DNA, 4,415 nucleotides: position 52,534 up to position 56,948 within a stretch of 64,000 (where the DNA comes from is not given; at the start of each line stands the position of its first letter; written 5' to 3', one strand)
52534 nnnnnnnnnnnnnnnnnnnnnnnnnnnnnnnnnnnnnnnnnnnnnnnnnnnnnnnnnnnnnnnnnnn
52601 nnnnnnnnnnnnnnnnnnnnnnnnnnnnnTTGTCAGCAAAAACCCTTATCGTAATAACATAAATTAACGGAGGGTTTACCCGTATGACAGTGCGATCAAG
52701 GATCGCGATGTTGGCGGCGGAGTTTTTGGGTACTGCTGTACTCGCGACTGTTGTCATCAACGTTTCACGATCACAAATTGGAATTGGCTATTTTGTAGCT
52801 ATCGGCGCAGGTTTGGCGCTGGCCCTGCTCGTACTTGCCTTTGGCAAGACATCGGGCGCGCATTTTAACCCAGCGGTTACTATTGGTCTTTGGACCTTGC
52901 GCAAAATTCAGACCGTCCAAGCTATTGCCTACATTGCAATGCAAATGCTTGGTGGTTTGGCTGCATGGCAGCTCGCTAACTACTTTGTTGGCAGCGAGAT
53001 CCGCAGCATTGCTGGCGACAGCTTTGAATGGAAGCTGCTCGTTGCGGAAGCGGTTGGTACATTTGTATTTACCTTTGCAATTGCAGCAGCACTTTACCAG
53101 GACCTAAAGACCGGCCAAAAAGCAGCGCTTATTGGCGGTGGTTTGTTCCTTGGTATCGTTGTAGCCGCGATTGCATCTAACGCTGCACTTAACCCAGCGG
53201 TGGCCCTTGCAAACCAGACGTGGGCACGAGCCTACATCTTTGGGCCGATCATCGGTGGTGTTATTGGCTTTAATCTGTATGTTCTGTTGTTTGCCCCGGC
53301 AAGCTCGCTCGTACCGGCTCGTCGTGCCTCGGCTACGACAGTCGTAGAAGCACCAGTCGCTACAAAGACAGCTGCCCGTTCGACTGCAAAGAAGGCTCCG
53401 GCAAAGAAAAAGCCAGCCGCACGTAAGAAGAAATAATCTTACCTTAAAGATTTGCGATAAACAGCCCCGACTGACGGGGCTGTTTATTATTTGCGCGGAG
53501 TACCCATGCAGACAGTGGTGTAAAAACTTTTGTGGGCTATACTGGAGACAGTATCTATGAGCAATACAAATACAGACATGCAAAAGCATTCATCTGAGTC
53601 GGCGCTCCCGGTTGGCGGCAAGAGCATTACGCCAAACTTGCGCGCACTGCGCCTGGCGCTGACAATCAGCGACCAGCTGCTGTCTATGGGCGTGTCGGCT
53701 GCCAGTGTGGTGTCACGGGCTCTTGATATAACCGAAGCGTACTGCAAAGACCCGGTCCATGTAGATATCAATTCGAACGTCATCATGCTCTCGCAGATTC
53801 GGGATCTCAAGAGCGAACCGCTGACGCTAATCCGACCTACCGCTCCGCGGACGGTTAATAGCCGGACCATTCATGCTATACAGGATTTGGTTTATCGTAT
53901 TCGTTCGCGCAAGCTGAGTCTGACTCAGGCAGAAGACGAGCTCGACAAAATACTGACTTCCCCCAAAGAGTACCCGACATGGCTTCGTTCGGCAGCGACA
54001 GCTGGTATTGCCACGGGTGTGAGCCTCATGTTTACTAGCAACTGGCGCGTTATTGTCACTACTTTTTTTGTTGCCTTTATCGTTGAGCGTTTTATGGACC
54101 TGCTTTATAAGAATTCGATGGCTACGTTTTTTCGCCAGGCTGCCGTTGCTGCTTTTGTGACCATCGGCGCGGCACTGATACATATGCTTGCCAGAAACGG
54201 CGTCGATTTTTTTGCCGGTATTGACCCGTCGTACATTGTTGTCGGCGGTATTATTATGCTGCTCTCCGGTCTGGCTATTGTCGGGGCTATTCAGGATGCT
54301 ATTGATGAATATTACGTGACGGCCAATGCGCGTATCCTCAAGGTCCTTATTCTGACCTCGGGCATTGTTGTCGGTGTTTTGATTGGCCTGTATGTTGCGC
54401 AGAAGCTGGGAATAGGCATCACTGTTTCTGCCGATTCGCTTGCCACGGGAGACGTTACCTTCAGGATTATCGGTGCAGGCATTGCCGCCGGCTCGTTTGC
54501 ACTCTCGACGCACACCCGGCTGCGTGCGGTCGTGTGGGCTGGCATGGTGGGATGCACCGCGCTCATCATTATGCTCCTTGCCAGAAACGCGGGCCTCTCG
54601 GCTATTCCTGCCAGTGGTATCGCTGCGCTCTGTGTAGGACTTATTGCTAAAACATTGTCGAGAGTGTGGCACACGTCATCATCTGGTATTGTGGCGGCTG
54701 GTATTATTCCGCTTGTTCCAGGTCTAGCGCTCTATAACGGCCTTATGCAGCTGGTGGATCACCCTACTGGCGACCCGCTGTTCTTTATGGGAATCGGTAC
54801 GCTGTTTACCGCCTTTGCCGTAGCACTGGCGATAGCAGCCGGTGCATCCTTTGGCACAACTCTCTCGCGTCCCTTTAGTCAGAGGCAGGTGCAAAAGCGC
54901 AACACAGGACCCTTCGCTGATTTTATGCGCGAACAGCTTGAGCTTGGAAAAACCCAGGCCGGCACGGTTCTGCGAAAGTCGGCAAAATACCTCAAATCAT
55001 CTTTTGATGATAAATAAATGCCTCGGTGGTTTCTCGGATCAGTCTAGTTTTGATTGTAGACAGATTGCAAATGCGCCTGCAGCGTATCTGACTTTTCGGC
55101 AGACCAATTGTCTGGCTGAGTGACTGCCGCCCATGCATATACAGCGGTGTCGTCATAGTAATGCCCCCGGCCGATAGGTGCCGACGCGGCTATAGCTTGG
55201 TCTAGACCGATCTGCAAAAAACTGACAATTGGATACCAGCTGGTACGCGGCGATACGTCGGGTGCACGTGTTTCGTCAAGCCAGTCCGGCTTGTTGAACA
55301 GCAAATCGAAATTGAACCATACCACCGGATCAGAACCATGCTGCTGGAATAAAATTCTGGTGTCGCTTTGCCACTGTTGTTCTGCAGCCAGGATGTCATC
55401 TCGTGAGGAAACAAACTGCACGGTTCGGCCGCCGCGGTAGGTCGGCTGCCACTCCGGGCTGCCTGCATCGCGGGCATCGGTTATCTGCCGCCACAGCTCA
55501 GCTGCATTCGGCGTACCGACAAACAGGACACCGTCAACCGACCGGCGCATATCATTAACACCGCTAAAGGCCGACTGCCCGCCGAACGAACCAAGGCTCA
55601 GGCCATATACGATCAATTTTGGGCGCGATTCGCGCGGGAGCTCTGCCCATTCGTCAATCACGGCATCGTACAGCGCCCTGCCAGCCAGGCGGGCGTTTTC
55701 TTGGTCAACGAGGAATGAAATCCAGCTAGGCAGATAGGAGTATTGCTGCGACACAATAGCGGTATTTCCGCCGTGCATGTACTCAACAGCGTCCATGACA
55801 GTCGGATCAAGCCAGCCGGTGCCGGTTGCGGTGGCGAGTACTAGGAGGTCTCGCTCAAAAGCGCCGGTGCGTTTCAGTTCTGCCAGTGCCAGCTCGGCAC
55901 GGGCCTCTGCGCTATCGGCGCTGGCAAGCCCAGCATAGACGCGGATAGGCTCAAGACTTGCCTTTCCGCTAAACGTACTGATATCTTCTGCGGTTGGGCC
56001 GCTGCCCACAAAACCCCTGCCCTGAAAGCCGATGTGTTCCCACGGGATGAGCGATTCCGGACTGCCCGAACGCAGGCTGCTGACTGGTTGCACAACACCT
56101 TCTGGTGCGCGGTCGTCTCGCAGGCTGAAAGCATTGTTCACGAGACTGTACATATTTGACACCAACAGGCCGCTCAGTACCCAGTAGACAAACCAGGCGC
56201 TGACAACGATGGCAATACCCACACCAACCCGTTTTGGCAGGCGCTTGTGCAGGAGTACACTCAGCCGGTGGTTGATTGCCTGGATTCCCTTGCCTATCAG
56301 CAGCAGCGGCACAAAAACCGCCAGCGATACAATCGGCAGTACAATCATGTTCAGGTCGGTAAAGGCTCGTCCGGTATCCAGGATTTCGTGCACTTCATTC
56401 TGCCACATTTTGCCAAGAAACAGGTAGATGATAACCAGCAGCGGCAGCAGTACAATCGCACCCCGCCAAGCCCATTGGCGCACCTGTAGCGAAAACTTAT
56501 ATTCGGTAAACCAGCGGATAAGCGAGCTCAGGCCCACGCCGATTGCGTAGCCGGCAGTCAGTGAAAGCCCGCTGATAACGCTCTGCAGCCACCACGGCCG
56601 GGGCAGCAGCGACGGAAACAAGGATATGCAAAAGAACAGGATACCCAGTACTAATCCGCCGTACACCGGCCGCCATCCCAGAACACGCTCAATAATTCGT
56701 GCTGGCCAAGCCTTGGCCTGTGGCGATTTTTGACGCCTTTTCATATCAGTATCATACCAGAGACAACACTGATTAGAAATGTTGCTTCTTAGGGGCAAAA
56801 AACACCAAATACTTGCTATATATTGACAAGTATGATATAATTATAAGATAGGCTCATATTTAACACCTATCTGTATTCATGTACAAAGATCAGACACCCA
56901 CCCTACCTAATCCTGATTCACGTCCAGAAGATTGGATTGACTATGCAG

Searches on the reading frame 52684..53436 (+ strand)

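Call 62: search_protein_families(library=pfam, proteins=[window:52684-53436:+], max_evalue=0.000001)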
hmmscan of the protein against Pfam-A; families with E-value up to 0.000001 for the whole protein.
window:52684-53436:+ (250 aa): 1 family
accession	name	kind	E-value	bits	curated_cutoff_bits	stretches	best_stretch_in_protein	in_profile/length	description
PF00230.25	MIP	-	3.2e-24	86.4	25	1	10-199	11-222/222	Major intrinsic protein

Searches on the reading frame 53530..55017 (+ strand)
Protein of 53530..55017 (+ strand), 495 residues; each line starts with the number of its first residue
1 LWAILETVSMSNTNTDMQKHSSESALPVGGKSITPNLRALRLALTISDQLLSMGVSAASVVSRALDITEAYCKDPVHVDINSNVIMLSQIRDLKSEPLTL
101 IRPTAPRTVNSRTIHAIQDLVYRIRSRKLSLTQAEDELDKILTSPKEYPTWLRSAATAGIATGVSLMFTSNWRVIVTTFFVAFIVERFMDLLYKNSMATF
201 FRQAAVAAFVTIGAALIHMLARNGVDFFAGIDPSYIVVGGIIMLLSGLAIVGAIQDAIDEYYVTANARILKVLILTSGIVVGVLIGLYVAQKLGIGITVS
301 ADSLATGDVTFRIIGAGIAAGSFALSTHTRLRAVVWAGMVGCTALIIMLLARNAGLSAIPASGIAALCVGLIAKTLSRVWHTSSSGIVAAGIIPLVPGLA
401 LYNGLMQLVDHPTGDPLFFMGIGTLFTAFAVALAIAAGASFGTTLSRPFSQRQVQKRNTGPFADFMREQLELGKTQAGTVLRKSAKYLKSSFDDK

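Call 62: search_protein_families(library=pfam, proteins=[window:53530-55017:+], max_evalue=0.000001)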
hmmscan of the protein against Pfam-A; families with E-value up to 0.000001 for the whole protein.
window:53530-55017:+ (495 aa): 2 families
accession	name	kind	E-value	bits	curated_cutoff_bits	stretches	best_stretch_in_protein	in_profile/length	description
PF06738.18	ThrE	-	3.4e-53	181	26.3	2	42-289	2-240/241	Putative threonine/serine exporter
PF12821.13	ThrE_2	-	7.4e-16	59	27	1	313-437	2-125/129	Threonine/Serine exporter, ThrE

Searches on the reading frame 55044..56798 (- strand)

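Call 62: search_protein_families(library=pfam, proteins=[window:55044-56798:-], max_evalue=0.000001)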
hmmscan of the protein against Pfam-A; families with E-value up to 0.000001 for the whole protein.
window:55044-56798:- (584 aa): 2 families
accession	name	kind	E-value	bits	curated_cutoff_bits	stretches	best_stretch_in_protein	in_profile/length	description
PF10081.15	Abhydrolase_9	-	2e-120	401.7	26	1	285-572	1-287/288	Alpha/beta-hydrolase family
PF15420.11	Abhydrolase_9_N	-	8e-53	180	27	1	62-268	3-208/208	Alpha/beta-hydrolase family N-terminus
